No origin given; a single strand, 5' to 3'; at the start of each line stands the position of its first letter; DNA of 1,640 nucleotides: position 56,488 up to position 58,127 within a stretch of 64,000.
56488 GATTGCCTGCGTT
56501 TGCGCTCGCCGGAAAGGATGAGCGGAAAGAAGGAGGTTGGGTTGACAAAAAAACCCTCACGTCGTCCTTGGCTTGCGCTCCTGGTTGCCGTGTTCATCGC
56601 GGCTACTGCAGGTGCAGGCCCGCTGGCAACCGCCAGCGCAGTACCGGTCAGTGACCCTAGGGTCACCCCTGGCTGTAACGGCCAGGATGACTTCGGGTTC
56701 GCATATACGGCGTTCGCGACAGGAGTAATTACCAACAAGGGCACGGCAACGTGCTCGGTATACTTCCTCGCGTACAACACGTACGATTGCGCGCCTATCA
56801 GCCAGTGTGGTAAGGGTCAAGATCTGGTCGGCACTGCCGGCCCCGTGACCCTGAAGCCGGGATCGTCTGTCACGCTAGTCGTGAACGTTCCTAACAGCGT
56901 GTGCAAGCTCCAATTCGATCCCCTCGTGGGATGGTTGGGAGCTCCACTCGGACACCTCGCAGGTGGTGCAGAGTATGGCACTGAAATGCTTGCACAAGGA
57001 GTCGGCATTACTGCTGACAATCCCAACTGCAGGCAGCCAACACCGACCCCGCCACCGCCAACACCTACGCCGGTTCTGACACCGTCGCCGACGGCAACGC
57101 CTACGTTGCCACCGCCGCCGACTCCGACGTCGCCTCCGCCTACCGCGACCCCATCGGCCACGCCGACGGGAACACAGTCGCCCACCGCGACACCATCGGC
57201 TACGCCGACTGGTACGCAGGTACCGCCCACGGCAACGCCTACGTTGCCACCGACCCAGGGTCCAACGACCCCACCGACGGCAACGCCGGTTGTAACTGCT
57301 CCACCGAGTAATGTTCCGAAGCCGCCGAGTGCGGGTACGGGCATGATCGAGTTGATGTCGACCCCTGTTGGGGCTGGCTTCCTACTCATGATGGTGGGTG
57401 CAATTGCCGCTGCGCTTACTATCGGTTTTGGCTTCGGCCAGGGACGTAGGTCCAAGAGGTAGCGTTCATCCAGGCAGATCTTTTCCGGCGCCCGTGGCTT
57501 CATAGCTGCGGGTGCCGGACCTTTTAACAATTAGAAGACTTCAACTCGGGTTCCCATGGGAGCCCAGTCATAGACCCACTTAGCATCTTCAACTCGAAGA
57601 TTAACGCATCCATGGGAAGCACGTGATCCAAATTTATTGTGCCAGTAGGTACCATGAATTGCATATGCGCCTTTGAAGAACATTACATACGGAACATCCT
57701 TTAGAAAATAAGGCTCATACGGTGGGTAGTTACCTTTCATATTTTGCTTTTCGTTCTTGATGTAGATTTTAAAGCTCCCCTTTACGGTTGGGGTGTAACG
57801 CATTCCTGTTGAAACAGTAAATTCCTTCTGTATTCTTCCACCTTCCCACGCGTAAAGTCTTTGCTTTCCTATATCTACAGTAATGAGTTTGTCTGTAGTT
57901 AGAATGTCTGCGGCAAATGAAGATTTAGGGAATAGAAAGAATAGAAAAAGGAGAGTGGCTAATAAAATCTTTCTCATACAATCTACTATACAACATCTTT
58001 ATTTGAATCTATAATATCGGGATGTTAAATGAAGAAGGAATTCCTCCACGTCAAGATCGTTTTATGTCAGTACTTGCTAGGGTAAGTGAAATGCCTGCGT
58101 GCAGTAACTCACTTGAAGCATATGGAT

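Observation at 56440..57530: Sharply bounded high-GC island 1: a single foreign gene for a PT-linker surface protein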

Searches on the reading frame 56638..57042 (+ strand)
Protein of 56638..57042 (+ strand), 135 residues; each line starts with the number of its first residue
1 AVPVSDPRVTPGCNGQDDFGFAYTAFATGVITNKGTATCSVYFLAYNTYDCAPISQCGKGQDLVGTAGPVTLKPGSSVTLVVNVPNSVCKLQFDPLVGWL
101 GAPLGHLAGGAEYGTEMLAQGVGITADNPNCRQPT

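Call 37: find_homologous_proteins(query=A5, max_evalue=0.01)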
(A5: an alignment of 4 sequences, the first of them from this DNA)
Query A5 (4 sequences): 2179 candidates shared short words with the query, none scored E <= 0.01.

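Call 47: predict_structure(alignment_id=A6)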
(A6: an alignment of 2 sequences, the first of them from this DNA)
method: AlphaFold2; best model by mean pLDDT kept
length: 135 residues; sequences in the alignment: 2
mean_pLDDT: 46.1   pTM: 0.43
mean pLDDT of the five models: 46.1, 40.3, 38.8, 38.4, 37.0
residues with pLDDT >= 90: 0; 70-90: 0; 50-70: 54; < 50: 81
segments of 3 or more residues with pLDDT < 50: 1-26, 49-65, 86-90, 98-114, 116-128, 133-135
pLDDT, mean of each block of 10 residues (from residue 1): 28 34 44 58 55 38 52 62 51 51 36 46 42 50
secondary structure, 60 per line:
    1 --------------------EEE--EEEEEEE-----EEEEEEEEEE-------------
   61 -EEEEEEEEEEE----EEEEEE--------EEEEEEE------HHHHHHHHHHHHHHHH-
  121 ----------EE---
elements in order: E21-23 E26-32 E38-47 E62-72 E77-82 E91-97 H104-119
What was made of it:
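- Tried and rejected: The first structure model, from a 2-sequence alignment, was unusable at pLDDT 46 (call 47).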

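Call 48: search_protein_representatives(alignment_id=A6)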
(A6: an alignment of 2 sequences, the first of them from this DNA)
Query: 2 sequences, 135 profile positions. Proteins with E-value up to 0.001 (for the whole library): 10; up to 1e-10: 5; up to 1e-30: 2. The best 10 are listed.
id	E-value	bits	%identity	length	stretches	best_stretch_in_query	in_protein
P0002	9.1e-63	226.5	-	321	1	1-135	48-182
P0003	1.5e-35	138.4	-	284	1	1-135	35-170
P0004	2.1e-18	82.9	-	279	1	1-121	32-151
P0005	1.7e-17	79.9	-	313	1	1-135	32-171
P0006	2.7e-16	76.0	-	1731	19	54-113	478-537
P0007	8.3e-09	51.8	-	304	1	31-119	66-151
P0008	2.3e-07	47.1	-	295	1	4-120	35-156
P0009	1.3e-06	44.7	-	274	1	31-131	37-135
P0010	2.4e-06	43.8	-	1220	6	69-127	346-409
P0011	5.4e-05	39.5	-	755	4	44-86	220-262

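Call 51: find_encoding_contigs(protein=P0002, flank=10000, max_places=4)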
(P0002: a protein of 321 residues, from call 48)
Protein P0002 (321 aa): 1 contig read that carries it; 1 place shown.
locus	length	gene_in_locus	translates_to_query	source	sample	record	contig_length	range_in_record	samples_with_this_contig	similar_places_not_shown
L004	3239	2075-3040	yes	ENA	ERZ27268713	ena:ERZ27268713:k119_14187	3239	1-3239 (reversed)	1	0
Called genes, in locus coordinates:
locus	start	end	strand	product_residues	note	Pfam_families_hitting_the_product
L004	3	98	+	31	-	?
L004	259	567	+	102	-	PF09685:MamF_MmsF (weak)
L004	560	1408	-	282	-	-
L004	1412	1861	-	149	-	PF00072:Response_reg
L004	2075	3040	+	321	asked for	-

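Call 52: find_encoding_contigs(protein=P0005, flank=10000, max_places=4)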
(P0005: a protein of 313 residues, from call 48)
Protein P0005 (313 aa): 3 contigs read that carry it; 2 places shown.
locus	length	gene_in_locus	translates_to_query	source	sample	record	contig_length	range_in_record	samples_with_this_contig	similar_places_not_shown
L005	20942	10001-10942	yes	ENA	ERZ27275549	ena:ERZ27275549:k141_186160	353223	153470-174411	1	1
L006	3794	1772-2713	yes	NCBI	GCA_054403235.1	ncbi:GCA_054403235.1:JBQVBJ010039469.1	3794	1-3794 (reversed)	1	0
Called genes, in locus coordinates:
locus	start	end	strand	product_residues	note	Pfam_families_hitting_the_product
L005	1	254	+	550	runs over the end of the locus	PF01565:FAD_binding_4, PF02913:FAD-oxidase_C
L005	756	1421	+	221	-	PF00072:Response_reg, PF00486:Trans_reg_C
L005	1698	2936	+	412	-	PF13185:GAF_2, PF01590:GAF, PF13492:GAF_3, PF00512:HisKA, PF02518:HATPase_c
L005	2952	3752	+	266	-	PF00753:Lactamase_B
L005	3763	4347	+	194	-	PF07099:DUF1361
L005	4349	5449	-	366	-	PF03320:FBPase_glpX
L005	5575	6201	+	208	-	-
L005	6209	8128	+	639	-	-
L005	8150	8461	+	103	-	PF09685:MamF_MmsF (weak)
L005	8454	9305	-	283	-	-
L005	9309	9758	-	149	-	PF00072:Response_reg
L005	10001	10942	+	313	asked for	-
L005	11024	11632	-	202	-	-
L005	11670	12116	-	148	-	PF03734:YkuD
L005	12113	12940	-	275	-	PF00702:Hydrolase (faint), PF05116:S6PP (faint), PF08282:Hydrolase_3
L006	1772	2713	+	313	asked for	-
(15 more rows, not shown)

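Call 53: find_encoding_contigs(protein=P0003, flank=6000, max_places=2)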
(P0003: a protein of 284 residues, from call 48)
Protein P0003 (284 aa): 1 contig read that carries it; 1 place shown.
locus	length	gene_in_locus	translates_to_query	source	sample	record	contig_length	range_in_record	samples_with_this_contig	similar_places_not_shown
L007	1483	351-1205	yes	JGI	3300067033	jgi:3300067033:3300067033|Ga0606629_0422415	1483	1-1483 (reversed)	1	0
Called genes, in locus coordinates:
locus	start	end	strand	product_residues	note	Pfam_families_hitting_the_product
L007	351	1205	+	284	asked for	-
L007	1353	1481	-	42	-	?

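Call 54: find_encoding_contigs(protein=P0004, flank=6000, max_places=2)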
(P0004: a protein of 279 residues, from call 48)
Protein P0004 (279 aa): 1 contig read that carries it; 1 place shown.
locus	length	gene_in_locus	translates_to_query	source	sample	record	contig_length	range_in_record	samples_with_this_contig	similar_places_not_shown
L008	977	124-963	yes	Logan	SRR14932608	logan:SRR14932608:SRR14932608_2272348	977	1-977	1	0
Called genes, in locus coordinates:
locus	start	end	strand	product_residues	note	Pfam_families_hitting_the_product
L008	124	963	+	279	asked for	-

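Call 55: find_encoding_contigs(protein=P0007, flank=6000, max_places=2)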
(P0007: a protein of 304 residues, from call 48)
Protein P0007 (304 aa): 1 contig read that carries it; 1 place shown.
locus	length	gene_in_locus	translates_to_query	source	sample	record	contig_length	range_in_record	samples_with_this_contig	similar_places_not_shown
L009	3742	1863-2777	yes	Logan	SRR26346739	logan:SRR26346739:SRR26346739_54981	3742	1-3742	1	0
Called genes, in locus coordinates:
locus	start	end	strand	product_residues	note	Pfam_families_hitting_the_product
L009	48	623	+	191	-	PF07099:DUF1361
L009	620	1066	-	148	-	PF00072:Response_reg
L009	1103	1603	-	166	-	PF03734:YkuD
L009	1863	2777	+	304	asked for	-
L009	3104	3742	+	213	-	?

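Call 56: find_encoding_contigs(protein=P0008, flank=6000, max_places=2)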
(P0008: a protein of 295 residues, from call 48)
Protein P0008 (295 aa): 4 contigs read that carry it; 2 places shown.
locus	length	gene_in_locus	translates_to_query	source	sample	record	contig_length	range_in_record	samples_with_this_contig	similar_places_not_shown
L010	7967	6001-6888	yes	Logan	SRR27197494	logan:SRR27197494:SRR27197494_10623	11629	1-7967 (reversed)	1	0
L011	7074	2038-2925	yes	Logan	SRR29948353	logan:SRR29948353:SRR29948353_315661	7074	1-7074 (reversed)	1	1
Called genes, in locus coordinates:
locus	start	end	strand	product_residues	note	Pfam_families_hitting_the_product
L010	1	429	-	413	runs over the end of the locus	PF00155:Aminotran_1_2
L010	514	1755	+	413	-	PF01590:GAF, PF13185:GAF_2, PF13492:GAF_3 (weak), PF00512:HisKA, PF02518:HATPase_c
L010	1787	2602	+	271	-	PF00753:Lactamase_B, PF19583:ODP (faint), PF12706:Lactamase_B_2 (faint), PF00753:Lactamase_B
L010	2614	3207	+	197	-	PF07099:DUF1361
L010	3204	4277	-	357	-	PF03320:FBPase_glpX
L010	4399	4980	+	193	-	-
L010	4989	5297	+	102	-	-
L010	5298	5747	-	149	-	PF00072:Response_reg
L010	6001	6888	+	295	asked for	-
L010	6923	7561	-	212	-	-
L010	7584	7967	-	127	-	?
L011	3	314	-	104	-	?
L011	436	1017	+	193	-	-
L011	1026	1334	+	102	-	-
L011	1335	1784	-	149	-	PF00072:Response_reg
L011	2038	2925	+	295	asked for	-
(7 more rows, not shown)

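Call 57: find_encoding_contigs(protein=P0009, flank=6000, max_places=2)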
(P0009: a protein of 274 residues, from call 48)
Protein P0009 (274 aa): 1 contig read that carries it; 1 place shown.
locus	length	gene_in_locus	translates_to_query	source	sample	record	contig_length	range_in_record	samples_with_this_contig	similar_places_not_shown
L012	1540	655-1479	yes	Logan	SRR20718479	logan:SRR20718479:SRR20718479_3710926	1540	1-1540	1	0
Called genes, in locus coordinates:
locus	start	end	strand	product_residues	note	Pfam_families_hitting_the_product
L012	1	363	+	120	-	?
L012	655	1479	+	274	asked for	-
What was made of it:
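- An exhaustive profile search of 1.84 billion representative proteins found 7 true relatives, all traced to low-GC DNA (calls 48, 51-57).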

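Call 67: predict_structure(alignment_id=A9)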
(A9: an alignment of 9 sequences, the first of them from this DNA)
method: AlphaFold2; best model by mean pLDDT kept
length: 135 residues; sequences in the alignment: 9
mean_pLDDT: 89.7   pTM: 0.83
mean pLDDT of the five models: 89.7, 88.9, 88.6, 88.0, 85.6
residues with pLDDT >= 90: 96; 70-90: 32; 50-70: 5; < 50: 2
segments of 3 or more residues with pLDDT < 50: none
pLDDT, mean of each block of 10 residues (from residue 1): 70 92 95 96 94 78 96 97 94 94 89 89 91 72
secondary structure, 60 per line:
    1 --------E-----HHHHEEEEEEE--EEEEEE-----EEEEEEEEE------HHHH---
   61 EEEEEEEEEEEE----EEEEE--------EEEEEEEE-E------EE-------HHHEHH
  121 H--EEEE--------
elements in order: H15-18 E19-25 E28-33 E39-47 H54-57 E61-72 E77-81 E90-97 E124-127
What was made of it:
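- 56641..57039 (+): Head domain: beta-sandwich with 4-6 conserved Cys. The exchangeable block is about 56575-57018. AlphaFold2 on a 9-sequence alignment gives pLDDT 89.7 and pTM 0.83 (call 67).
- Head fold (call 67).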

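Call 71: fold_search(model_id=the predicted structure, library=pdb)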
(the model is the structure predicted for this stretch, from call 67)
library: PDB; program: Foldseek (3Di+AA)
matches with E <= 10: 1255; with E <= 0.001: 0
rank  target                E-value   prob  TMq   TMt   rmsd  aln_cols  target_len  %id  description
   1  7vc7                  9.1e-03  0.84  0.30  0.07   8.9       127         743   16  The structure of beta-xylosidase from Phanerochaete chrysosporium(PcBxl3) (released 2022-02-09)
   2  5ae6_A                1.1e-02  0.94  0.35  0.08   7.3       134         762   14  The structure of Hypocrea jecorina beta-xylosidase Xyl3A (Bxl1) in complex with 4-thioxylobiose (released 2016-09-21)
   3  5a7m_B                1.3e-02  0.91  0.35  0.08  10.4       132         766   17  The structure of Hypocrea jecorina beta-xylosidase Xyl3A (Bxl1) (released 2016-08-10)
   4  5a7m_A                1.3e-02  0.82  0.32  0.07  10.4       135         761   16  The structure of Hypocrea jecorina beta-xylosidase Xyl3A (Bxl1) (released 2016-08-10)
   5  2x40                  1.5e-02  0.93  0.39  0.10   6.2       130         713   15  Structure of beta-glucosidase 3B from Thermotoga neapolitana in complex with glycerol (released 2010-02-09)
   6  7vc6                  1.6e-02  0.91  0.31  0.07  11.0       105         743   15  The structure of beta-xylosidase from Phanerochaete chrysosporium(PcBxl3) (released 2022-02-09)
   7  8idz_B                1.6e-02  0.90  0.34  0.10   7.1       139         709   17  Beta-glucosidase BglPcC1 (released 2024-02-21)
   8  3bga_B                2.0e-02  0.99  0.45  0.08   6.4       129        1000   10  Crystal structure of beta-galactosidase from Bacteroides thetaiotaomicron VPI-5482 (released 2007-12-11)
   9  5fce_A                2.0e-02  0.54  0.24  0.26   8.7       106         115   13  The crystal structure of the ligand binding region of Serine-glutamate repeat protein A (SgrA) of Enterococcus faecium (released 2016-07-06)
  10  5fce_B                2.1e-02  0.69  0.27  0.30   7.2       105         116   12  The crystal structure of the ligand binding region of Serine-glutamate repeat protein A (SgrA) of Enterococcus faecium (released 2016-07-06)
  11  2x41                  2.2e-02  0.90  0.39  0.10   6.2       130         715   15  Structure of beta-glucosidase 3B from Thermotoga neapolitana in complex with glucose (released 2010-02-09)
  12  5ae6_B                2.3e-02  0.77  0.33  0.07  10.4       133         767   16  The structure of Hypocrea jecorina beta-xylosidase Xyl3A (Bxl1) in complex with 4-thioxylobiose (released 2016-09-21)
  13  6voa_B                2.3e-02  0.51  0.23  0.08   8.4       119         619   12  Cryo-EM structure of the BBSome-ARL6 complex (released 2020-06-24)
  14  6r5o_A                3.4e-02  0.97  0.37  0.09   6.3       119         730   18  The crystal structure the Glycoside Hydrolase BglX inactive mutant D286N from P. aeruginosa in complex with two glucos (released 2020-04-15)
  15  8idz_A                3.4e-02  0.84  0.35  0.10   7.0       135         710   16  Beta-glucosidase BglPcC1 (released 2024-02-21)
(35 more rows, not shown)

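Call 77: fold_search(model_id=the predicted structure, library=viral)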
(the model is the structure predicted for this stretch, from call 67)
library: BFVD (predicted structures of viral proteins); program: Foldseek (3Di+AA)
matches with E <= 10: 736; with E <= 0.001: 0
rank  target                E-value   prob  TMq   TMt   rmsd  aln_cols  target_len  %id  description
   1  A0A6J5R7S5            2.5e-02  0.82  0.36  0.10   7.0       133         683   17  Peptidase S8/S53 domain containing protein [uncultured Caudovirales phage]
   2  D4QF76                3.9e-02  0.91  0.37  0.28   6.8       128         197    8  Uncharacterized protein [Aeropyrum pernix bacilliform virus 1 (isolate -/Japan/Tanaka/2005)]
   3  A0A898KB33            4.1e-02  0.63  0.32  0.25  10.5       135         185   13  Uncharacterized protein [Haloarcula virus Hardyhisp2]
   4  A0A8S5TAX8            4.5e-02  0.99  0.42  0.18   7.3        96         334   12  Uncharacterized protein [Siphoviridae sp. ctprd3]
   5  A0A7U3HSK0            5.1e-02  0.63  0.31  0.26   6.8       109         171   18  (no name in the UniProt tables at hand)
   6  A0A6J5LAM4            5.3e-02  0.72  0.37  0.35   7.6       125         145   11  Uncharacterized protein [uncultured Caudovirales phage]
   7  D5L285                5.6e-02  0.84  0.41  0.18   6.7       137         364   11  Uncharacterized protein [uncultured virus]
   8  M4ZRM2                6.3e-02  0.92  0.38  0.45   5.3       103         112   14  Uncharacterized protein [Bacillus phage PM1]
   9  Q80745                7.4e-02  0.44  0.25  0.12   8.1       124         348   14  Envelope glycoprotein (Fragment) [Highlands J virus]
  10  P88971                7.8e-02  0.51  0.28  0.25   7.9       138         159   10  Envelope glycoprotein E1 (Fragment) [Kyzylagach virus]
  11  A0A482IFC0            8.2e-02  0.75  0.33  0.34   6.8       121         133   15  (no name in the UniProt tables at hand)
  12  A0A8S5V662            9.2e-02  0.63  0.35  0.30  11.4       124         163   14  Uncharacterized protein [Siphoviridae sp. ctmqu18]
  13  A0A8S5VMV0            9.2e-02  0.54  0.32  0.31   9.2       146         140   10  (no name in the UniProt tables at hand)
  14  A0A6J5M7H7            1.0e-01  0.72  0.29  0.12   5.8        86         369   14  Uncharacterized protein [uncultured Caudovirales phage]
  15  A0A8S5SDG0            1.1e-01  0.30  0.30  0.16  11.3       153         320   10  DUF5067 domain-containing protein [Siphoviridae sp. ctrCv3]
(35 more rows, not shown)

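Call 114: search_solved_structures(query=A9, max_evalue=1)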
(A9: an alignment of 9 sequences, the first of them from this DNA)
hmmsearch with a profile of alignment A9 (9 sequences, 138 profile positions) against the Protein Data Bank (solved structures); distinct sequences matched with E-value up to 1: 5.
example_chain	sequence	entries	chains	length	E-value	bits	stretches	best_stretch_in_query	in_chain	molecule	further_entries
3l8r_A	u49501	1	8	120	0.062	16.4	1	12-117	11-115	Putative PTS system, cellobiose-specific IIA component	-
6k4z_A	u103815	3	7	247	0.18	14.9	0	58-115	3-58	scFv of C6 | Single-chain Fv antibody of C6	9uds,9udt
3qbt_B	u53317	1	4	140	0.72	12.9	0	17-83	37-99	Inositol polyphosphate 5-phosphatase OCRL-1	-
4i0k_A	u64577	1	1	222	0.84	12.7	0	23-84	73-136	CD276 antigen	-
8xrt_E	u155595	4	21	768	0.95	12.5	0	22-89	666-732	GH3 enzyme CcBgl3B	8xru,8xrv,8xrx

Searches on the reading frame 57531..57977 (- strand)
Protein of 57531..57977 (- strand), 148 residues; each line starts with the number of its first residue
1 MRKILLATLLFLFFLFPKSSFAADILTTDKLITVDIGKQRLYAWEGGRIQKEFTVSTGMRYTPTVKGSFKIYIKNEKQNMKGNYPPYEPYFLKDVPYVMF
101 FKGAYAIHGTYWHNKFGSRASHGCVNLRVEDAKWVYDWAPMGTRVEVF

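Call 5: search_protein_families(library=pfam, proteins=[window:57531-57977:-], max_evalue=0.01)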
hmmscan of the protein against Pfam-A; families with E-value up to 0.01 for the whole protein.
window:57531-57977:- (148 aa): 1 family
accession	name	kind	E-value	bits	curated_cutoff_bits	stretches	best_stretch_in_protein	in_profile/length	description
PF03734.19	YkuD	-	4.1e-30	105.7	23.4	1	30-147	2-146/146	L,D-transpeptidase catalytic domain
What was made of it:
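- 57531..57977 (-): Native low-GC flank: secreted YkuD L,D-transpeptidase, convergent with the island gene. PF03734 at E = 4.1e-30 (call 5).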
